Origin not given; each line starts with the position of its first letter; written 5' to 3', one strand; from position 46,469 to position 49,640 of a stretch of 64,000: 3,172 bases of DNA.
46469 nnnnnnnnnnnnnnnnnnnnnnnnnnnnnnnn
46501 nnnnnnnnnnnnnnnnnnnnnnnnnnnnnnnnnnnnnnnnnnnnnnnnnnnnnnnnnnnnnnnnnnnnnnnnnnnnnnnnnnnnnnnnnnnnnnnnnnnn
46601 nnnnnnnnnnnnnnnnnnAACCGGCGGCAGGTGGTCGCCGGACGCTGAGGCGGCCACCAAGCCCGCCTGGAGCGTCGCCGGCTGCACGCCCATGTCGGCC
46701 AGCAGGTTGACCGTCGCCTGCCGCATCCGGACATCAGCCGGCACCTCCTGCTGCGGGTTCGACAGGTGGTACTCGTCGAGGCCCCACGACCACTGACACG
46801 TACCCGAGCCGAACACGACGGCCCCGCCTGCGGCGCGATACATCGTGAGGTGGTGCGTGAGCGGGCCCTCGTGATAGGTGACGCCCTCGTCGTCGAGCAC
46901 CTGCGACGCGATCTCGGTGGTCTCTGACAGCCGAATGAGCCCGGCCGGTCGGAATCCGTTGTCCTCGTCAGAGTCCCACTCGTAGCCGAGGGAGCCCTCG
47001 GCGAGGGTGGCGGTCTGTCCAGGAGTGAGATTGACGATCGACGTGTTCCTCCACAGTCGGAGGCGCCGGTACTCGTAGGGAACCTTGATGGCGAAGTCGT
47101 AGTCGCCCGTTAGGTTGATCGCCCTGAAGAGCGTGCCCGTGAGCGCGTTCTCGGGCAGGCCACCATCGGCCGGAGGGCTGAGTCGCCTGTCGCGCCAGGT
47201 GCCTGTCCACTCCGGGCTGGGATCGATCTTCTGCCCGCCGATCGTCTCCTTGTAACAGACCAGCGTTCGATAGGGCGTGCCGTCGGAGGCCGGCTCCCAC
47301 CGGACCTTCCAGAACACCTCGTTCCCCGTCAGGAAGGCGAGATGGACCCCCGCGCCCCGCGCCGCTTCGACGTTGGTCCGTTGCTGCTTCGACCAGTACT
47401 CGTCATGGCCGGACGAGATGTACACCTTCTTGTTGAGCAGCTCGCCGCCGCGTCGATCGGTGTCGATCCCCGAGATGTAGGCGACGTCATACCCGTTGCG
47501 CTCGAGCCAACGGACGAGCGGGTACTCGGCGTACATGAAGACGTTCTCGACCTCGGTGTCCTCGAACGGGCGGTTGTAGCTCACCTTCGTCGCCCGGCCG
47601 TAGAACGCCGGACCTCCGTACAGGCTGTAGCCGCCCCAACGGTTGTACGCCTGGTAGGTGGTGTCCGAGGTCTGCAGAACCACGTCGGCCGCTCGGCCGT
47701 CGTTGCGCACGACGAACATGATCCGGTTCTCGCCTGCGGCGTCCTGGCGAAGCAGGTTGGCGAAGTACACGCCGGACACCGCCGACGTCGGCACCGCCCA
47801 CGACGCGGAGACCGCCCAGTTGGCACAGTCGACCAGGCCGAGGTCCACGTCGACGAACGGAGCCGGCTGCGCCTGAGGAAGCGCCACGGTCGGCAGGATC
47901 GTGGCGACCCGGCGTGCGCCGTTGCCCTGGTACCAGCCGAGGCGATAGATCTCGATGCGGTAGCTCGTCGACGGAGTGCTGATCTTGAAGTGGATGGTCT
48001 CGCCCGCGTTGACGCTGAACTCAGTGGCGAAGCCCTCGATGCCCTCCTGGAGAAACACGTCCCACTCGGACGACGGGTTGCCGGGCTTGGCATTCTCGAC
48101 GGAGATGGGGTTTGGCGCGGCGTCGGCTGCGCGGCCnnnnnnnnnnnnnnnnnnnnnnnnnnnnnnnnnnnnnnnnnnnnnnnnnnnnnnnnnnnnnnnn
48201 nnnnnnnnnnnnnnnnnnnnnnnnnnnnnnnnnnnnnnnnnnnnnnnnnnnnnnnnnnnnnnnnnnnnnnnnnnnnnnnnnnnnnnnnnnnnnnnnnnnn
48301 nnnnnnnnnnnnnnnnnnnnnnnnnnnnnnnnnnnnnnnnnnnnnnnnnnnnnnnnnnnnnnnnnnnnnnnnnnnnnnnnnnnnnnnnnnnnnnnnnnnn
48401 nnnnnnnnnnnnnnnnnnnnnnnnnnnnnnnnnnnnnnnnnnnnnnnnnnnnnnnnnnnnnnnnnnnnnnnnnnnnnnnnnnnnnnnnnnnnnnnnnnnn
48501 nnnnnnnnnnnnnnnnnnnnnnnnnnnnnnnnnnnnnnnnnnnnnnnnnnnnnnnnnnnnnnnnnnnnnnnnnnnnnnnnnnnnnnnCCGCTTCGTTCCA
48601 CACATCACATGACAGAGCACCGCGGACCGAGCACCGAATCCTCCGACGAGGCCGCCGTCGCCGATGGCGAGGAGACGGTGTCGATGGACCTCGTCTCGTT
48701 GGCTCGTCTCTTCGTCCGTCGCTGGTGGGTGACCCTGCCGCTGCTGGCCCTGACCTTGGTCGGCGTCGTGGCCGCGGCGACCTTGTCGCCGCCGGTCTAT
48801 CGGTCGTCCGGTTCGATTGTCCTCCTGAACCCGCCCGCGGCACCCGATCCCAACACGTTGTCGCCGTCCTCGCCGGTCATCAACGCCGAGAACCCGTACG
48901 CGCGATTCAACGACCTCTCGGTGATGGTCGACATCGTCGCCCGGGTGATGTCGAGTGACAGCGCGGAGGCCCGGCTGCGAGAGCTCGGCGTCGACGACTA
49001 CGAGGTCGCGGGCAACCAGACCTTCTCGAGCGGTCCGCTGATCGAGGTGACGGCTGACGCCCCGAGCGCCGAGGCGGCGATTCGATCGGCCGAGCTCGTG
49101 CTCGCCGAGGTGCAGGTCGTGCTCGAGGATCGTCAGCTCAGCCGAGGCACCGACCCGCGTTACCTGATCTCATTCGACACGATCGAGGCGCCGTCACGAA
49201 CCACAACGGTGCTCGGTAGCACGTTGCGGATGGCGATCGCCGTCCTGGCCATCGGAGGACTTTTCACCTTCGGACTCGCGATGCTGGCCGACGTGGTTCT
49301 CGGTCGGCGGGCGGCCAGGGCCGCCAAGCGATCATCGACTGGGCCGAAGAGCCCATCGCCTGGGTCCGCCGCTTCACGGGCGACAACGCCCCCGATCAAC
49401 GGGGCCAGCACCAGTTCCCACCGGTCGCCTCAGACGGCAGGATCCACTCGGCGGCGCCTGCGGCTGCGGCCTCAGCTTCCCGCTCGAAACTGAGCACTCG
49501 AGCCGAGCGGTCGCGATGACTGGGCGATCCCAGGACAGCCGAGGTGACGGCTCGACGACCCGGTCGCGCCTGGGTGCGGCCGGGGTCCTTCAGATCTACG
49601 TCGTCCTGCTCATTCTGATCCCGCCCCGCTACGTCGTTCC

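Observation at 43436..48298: Giant Tat-exported DUF4082-repeat protein with its own regulated promoter inside the polysaccharide locus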

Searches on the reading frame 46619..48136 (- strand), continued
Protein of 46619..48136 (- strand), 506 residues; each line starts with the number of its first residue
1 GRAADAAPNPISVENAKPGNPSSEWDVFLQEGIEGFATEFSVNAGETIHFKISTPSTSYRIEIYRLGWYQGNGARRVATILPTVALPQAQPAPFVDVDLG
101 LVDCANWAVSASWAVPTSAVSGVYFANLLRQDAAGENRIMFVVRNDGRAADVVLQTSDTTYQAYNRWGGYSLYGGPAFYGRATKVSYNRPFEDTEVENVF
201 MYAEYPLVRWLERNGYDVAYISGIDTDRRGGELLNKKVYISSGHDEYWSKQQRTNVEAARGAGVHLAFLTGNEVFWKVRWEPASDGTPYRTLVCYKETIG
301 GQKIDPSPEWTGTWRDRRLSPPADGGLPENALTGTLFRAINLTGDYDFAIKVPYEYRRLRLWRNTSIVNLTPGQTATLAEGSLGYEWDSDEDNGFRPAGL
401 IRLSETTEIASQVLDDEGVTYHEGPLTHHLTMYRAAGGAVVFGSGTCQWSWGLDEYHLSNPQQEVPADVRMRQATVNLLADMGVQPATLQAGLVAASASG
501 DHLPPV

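Call 32: predict_structure(alignment_id=A1)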
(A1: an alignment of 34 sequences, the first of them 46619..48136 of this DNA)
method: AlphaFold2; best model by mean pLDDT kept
length: 506 residues; sequences in the alignment: 34
mean_pLDDT: 75.5   pTM: 0.84
mean pLDDT of the five models: 75.5, 74.3, 69.5, 67.8, 65.6
residues with pLDDT >= 90: 157; 70-90: 165; 50-70: 118; < 50: 66
segments of 3 or more residues with pLDDT < 50: 1-5, 163-171, 178-182, 297-303, 308-326, 339-343, 384-390, 460-462
pLDDT, mean of each block of 10 residues (from residue 1): 59 94 80 84 95 92 95 95 89 72 82 96 93 86 89 78 46 50 58 62 84 95 87 93 71 87 90 55 59 53 48 45 50 59 57 86 90 86 49 61 74 57 70 86 79 71 70 93 92 86 70
secondary structure, 60 per line:
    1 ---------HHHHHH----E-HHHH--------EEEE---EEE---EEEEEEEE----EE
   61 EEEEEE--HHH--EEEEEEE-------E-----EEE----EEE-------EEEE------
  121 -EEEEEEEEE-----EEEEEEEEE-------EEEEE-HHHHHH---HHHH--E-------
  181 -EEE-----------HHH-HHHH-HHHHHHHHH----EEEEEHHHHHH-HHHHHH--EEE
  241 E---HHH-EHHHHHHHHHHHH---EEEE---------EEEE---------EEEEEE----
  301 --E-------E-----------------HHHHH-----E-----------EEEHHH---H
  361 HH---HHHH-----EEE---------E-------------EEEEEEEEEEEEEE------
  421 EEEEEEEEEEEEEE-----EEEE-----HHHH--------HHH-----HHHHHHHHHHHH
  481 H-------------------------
elements in order: H10-15 H22-25 E34-37 E41-43 E47-54 E59-66 E74-80 E94-96 E101-103 E111-114 E122-130 E136-144 E152-156 H158-163 H167-170 E182-184 H200-203 H205-213 E218-222 H223-228 H230-235 E238-241 H250-261 E265-268 E278-281 E291-296 H329-333 E351-353 H366-369 E375-377 E401-414 E421-434 E440-443 H449-452 H469-481

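Call 36: fold_search(model_id=the predicted structure, library=pdb)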
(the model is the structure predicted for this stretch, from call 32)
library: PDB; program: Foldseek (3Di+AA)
matches with E <= 10: 1763; with E <= 0.001: 50
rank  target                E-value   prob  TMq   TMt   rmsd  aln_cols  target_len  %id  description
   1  8i5a_B                2.3e-16  1.00  0.60  0.43  11.1       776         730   14  N-acetyl-(R)-beta-phenylalanine acylase, 2.75 angstrom resolution (released 2023-03-15)
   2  8i5a_A                2.5e-16  1.00  0.60  0.43  12.1       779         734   15  N-acetyl-(R)-beta-phenylalanine acylase, 2.75 angstrom resolution (released 2023-03-15)
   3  8huy_A                5.5e-16  1.00  0.60  0.43  11.1       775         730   14  N-acetyl-(R)-beta-phenylalanine acylase (released 2023-03-15)
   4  8huy_B                2.5e-15  1.00  0.60  0.43  11.7       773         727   14  N-acetyl-(R)-beta-phenylalanine acylase (released 2023-03-15)
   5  8i59_A                3.1e-15  1.00  0.59  0.43  10.7       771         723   14  N-acetyl-(R)-beta-phenylalanine acylase, selenomethionyl derivative (released 2023-03-15)
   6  8i59_B                4.4e-15  1.00  0.58  0.42  11.4       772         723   14  N-acetyl-(R)-beta-phenylalanine acylase, selenomethionyl derivative (released 2023-03-15)
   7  6lvd_A                2.8e-14  1.00  0.64  0.45  10.6       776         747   14  Structure of Dimethylformamidase, tetramer, Y440A mutant (released 2020-06-03)
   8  6lve_A                4.4e-14  1.00  0.55  0.39  12.7       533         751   17  Structure of Dimethylformamidase, tetramer, E521A mutant (released 2020-06-03)
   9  6lvb_A                1.5e-13  1.00  0.61  0.42  14.0       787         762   13  Structure of Dimethylformamidase, tetramer (released 2020-06-03)
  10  9jzp_A                3.7e-06  1.00  0.16  0.27  12.4       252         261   12  Crystal structure of Nir2 C-terminal domain (released 2025-10-15)
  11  9jz1_B                4.0e-06  1.00  0.17  0.27  12.0       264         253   13  Crystal structure of Nir2 C-terminal domain in complex with phosphate (released 2025-10-15)
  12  9jtz_A                1.9e-05  1.00  0.16  0.28  11.8       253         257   13  Crystal structure of Nir2 C-terminal domain in complex with phosphatidic acid (released 2025-10-15)
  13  9jzp_B                2.4e-05  1.00  0.17  0.28  11.4       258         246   12  Crystal structure of Nir2 C-terminal domain (released 2025-10-15)
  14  9jtz_B                3.7e-05  1.00  0.15  0.26  11.9       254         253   13  Crystal structure of Nir2 C-terminal domain in complex with phosphatidic acid (released 2025-10-15)
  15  9jz1_A                4.2e-05  1.00  0.16  0.27  11.7       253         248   12  Crystal structure of Nir2 C-terminal domain in complex with phosphate (released 2025-10-15)
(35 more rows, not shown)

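Call 39: search_protein_families(library=pfam, proteins=[L060:4783-6057:-, L024:1622-2608:+, L068:6738-8879:+, L048:10956-12305:+, L008:1055-2302:+, L017:5736-6887:+, L030:2145-3209:-, L063:4295-5593:+, L058:3064-4026:+, L040:8531-9544:-], max_evalue=0.0001)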
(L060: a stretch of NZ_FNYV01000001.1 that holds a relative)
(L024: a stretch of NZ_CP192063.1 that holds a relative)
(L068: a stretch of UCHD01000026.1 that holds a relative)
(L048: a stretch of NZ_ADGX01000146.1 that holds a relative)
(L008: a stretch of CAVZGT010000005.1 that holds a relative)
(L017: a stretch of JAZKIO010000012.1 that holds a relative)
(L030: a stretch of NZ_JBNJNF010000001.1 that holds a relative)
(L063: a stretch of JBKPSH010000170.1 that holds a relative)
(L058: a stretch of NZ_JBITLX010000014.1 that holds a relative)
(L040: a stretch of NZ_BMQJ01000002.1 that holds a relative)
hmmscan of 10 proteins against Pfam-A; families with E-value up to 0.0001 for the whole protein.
L060:4783-6057:- (425 aa): 4 families
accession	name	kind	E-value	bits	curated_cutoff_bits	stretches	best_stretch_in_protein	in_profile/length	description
PF13692.12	Glyco_trans_1_4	-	3.7e-15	56.9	27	1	235-381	2-142/142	Glycosyl transferases group 1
PF00534.26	Glycos_transf_1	-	2.3e-13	50.5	26.4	1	229-393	10-170/172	Glycosyl transferases group 1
PF13579.12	Glyco_trans_4_4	-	1.1e-12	49.1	29.7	1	51-217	11-158/158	Glycosyl transferase 4-like domain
PF13439.12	Glyco_transf_4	-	2.3e-10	41.2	28.5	1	46-217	7-165/170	Glycosyltransferase Family 4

L024:1622-2608:+ (329 aa): 5 families
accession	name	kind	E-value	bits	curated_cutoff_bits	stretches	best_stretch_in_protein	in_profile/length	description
PF00005.33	ABC_tran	-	6.1e-34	118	25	1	24-166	2-136/137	ABC transporter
PF13304.12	AAA_21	-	1.2e-10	42.3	27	1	136-197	235-298/304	AAA domain, putative AbiEii toxin, Type IV TA system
PF13732.12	DrrA1-3_C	-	7.8e-08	33.4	27.4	1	221-310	1-80/81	ATP-binding protein DrrA1-3-like, C-terminal domain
PF13555.12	AAA_29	-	4.6e-05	23.5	27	1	28-61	17-50/61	P-loop containing region of AAA domain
PF13191.12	AAA_16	-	7.5e-05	23.7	32.6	1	13-186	2-160/167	AAA ATPase domain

L068:6738-8879:+ (714 aa): 6 families
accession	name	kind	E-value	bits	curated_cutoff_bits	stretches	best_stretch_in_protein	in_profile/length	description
PF00664.28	ABC_membrane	-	2.8e-41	142.5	28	1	163-428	6-274/274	ABC transporter transmembrane region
PF00005.33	ABC_tran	-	1.9e-36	126.1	25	1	490-639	1-137/137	ABC transporter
PF03412.21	Peptidase_C39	-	3.3e-11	43.6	22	1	9-132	15-131/133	Peptidase C39 family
PF02463.25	SMC_N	-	1.7e-07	31.4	40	1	524-682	104-212/220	RecF/RecN/SMC N terminal domain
PF13304.12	AAA_21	-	6.3e-07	30.2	27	0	605-668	232-299/304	AAA domain, putative AbiEii toxin, Type IV TA system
PF13191.12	AAA_16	-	6.4e-05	23.9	32.6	0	503-654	27-157/167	AAA ATPase domain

L048:10956-12305:+ (450 aa): 4 families
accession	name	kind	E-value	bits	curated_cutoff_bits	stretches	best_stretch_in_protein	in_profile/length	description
PF13439.12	Glyco_transf_4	-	1.7e-10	41.6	28.5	1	34-123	1-93/170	Glycosyltransferase Family 4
PF13692.12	Glyco_trans_1_4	-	1.4e-08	35.5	27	1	207-349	3-140/142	Glycosyl transferases group 1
PF13579.12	Glyco_trans_4_4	-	1.9e-07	32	29.7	1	35-121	1-90/158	Glycosyl transferase 4-like domain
PF00534.26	Glycos_transf_1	-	7.8e-06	26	26.4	1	196-359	6-166/172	Glycosyl transferases group 1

L008:1055-2302:+ (416 aa): 1 family
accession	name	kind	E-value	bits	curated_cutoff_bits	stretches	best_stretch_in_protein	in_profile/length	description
PF13692.12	Glyco_trans_1_4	-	5.4e-09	36.9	27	1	224-339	2-115/142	Glycosyl transferases group 1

L017:5736-6887:+ (384 aa): 45 families (the best 25 are shown)
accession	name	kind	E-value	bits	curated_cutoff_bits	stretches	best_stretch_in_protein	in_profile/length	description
PF25174.1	Beta-prop_THOC3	-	2.1e-69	234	305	2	145-371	8-234/272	THOC3 beta-propeller domain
PF25173.1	Beta-prop_WDR3_1st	-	3.8e-63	213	154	3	196-371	3-176/184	WDR3 first beta-propeller domain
PF00400.38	WD40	-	4e-48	160.2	27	3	255-293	1-39/39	WD domain, G-beta repeat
PF24814.1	WD40_Prp19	-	8.7e-47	159.9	320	2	96-293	6-205/281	Prp19 WD40 domain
PF24807.1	WD40_CDC20-Fz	-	3.7e-41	141.8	200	2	187-316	57-186/292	CDC20/Fizzy WD40 domain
PF24817.1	WD40_WDHD1_1st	-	4.2e-35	121.8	109.9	2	144-307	10-170/291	WDHD1 first WD40 domain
PF23414.1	Beta-prop_EML_2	-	1.2e-30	107.2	90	1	144-302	3-161/266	Echinoderm microtubule-associated protein second beta-propeller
PF25172.1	Beta-prop_WDR3_2nd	-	1.3e-30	107.1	140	2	226-338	178-290/293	WDR3 second beta-propeller domain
PF25175.1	Beta-prop_WDR5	-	1.5e-30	106.9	250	2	95-261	9-174/296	WDR5 beta-propeller domain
PF25391.1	WD40_Gbeta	-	5.1e-26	91.9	150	2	196-287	158-248/340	G protein beta WD-40 repeat protein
PF25168.1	Beta-prop_WDR36-Utp21_2nd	-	2.2e-25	90.1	84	1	178-302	154-277/335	WDR36/Utp21 second beta-propeller domain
PF24796.1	WDR55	-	1.5e-23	83.8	200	2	265-375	7-120/296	WDR55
PF25171.1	Beta-prop_WDR36-Utp21_1st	-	4e-23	82.6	80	2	244-357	129-244/266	WDR36/Utp21 first beta-propeller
PF23409.1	Beta-prop_EML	-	4.9e-23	82.4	88.2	2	223-324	156-258/267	Echinoderm microtubule-associated protein first beta-propeller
PF12894.13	ANAPC4_WD40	-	5.7e-22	78.2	22.9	1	265-304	38-77/91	Anaphase-promoting complex subunit 4 WD40 domain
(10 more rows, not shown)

L030:2145-3209:- (355 aa): 4 families
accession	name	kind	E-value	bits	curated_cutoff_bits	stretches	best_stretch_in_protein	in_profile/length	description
PF00483.29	NTP_transferase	-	5.1e-50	170.8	21.2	1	2-234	1-242/245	Nucleotidyl transferase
PF12804.13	NTP_transf_3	-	5.5e-09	36.8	27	1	3-130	1-120/160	MobA-like NTP transferase domain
PF25084.1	LbH_EIF2B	-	3.7e-06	27.3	54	0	256-309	28-81/105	EIF2B subunit epsilon LbH domain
PF00132.30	Hexapep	-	6.6e-05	22.9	27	0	273-298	2-28/36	Bacterial transferase hexapeptide (six repeats)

L063:4295-5593:+ (433 aa): 1 family
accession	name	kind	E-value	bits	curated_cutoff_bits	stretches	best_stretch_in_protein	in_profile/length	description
PF07690.21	MFS_1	-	8.4e-29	101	33.4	1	42-381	2-346/347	Major Facilitator Superfamily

L058:3064-4026:+ (321 aa): 0 families

L040:8531-9544:- (338 aa): 3 families
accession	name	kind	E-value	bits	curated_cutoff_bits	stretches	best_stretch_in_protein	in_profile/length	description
PF00535.33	Glycos_transf_2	-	3e-25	89.5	23.3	1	5-159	1-159/168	Glycosyl transferase family 2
PF13641.12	Glyco_tranf_2_3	-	1.3e-11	45.4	27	1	3-117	2-119/230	Glycosyltransferase like family 2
PF13506.12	Glyco_transf_21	-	1.1e-05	25.5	21.7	1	74-125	19-71/174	Glycosyl transferase family 21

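Call 70: search_protein_representatives(protein=window:46619-48136:-)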
Query: 506 residues. Proteins with E-value up to 0.001 (for the whole library): 9949; up to 1e-10: 6649; up to 1e-30: 3150. The best 150 are listed.
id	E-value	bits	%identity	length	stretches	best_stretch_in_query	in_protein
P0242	0.0e+00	1122.8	57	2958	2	9-505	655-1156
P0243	7.8e-214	727.4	65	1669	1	7-506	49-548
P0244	1.5e-203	693.5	47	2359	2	8-505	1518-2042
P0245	1.0e-191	654.5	62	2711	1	5-506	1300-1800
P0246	5.9e-191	651.9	62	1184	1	8-505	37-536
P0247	6.7e-189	645.2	61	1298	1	4-505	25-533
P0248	3.7e-188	642.7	62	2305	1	5-505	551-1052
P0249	7.7e-188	641.7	62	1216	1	6-505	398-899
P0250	1.6e-187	640.6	60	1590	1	4-505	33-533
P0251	4.3e-187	639.2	61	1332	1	5-505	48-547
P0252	5.5e-187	638.8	60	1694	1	8-505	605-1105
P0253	8.8e-187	638.2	60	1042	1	8-505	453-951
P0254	2.0e-185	633.7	61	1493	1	8-505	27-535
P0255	5.1e-184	629.1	61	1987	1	4-505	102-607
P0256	8.6e-184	628.3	59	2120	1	5-505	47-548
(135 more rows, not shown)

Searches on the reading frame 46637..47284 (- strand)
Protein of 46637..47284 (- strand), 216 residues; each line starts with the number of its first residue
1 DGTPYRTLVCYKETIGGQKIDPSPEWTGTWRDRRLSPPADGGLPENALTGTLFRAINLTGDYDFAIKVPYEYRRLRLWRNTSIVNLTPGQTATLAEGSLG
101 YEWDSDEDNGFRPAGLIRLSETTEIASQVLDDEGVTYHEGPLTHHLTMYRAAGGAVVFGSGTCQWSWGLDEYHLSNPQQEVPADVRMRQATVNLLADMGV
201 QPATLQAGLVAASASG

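Call 65: search_solved_structures(query=A4, max_evalue=10, show_alignments=4)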
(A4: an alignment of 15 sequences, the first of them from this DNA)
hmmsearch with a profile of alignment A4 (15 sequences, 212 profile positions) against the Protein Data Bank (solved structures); distinct sequences matched with E-value up to 10: 0.

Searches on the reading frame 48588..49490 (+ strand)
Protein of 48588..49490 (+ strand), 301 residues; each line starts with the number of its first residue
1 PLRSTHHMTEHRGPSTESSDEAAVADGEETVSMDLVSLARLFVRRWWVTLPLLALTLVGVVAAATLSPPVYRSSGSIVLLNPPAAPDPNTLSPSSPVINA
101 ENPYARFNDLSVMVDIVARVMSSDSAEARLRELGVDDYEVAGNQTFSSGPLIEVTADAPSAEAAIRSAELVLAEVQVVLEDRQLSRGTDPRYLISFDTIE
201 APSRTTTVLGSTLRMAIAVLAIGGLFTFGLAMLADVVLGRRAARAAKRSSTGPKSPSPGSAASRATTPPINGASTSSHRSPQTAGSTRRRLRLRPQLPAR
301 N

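Call 9: search_protein_families(library=pfam, proteins=[window:48588-49490:+], max_evalue=0.001)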
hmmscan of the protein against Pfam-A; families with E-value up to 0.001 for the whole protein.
window:48588-49490:+ (301 aa): 1 family
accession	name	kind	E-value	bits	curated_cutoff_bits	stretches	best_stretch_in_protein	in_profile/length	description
PF02706.20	Wzz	-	0.00075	20.2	25.5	1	33-83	3-53/91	Chain length determinant protein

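Call 69: search_protein_families(library=ncbifam, proteins=[window:48609-49490:+], max_evalue=0.001)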
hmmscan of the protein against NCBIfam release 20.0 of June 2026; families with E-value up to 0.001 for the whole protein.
window:48609-49490:+ (294 aa): 0 families
